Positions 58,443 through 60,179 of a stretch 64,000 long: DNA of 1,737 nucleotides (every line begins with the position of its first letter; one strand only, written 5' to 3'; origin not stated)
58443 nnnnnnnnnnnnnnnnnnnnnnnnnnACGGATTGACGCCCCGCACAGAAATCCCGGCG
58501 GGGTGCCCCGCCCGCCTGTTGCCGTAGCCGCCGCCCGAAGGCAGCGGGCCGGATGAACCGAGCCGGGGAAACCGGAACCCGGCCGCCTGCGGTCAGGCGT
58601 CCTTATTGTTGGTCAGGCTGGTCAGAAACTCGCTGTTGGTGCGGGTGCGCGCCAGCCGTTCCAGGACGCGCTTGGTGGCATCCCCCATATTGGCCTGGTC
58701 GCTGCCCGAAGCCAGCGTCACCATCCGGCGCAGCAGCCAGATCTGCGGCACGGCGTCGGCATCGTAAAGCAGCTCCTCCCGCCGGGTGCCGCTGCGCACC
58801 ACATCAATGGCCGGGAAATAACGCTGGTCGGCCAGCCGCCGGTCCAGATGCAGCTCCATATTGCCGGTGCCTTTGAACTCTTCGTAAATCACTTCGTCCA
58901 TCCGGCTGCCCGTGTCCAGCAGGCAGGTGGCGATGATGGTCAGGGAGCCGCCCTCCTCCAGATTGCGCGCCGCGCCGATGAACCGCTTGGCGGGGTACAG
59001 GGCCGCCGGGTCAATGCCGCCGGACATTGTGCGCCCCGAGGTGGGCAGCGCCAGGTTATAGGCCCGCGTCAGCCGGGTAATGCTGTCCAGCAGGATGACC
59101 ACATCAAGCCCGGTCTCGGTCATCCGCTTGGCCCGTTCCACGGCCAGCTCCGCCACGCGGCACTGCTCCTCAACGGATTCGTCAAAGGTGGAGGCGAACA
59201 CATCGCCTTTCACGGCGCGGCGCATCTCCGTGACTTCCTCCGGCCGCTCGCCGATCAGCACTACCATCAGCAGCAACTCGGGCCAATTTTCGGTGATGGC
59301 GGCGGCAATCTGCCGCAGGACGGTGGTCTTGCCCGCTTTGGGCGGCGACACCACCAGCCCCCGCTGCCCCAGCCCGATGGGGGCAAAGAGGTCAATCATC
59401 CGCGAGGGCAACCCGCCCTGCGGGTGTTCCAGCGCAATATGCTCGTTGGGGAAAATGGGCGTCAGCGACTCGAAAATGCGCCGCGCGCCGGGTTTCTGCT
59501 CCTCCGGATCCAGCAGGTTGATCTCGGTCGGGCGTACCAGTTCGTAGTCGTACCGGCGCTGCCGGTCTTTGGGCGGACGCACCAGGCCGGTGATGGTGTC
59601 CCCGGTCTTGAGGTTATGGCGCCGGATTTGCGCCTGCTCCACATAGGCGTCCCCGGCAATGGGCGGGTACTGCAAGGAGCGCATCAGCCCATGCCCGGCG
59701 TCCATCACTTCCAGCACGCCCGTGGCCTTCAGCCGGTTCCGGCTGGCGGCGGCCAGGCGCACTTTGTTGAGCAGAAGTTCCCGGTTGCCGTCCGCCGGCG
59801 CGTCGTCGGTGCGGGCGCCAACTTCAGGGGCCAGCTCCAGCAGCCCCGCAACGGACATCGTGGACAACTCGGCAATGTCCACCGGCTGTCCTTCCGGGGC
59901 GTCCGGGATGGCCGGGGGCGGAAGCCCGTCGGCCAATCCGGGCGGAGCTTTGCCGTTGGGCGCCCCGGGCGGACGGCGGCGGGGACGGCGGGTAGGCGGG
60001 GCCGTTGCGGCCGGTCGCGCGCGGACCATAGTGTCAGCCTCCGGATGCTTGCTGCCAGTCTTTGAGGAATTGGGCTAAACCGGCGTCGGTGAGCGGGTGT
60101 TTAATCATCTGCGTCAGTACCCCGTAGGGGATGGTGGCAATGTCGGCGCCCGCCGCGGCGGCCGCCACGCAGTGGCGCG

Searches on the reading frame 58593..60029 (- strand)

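Call 58: search_protein_families(library=pfam, proteins=[window:58593-60029:-], max_evalue=0.001)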
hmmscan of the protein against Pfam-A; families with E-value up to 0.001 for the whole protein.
window:58593-60029:- (478 aa): 2 families
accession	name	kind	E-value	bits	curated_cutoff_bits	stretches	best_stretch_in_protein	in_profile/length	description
PF00006.31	ATP-synt_ab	-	2.8e-27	96.2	29.5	1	210-413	3-211/213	ATP synthase alpha/beta family, nucleotide-binding domain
PF07497.18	Rho_RNA_bind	-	6e-19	68.1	27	1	103-176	2-73/73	Rho termination factor, RNA-binding domain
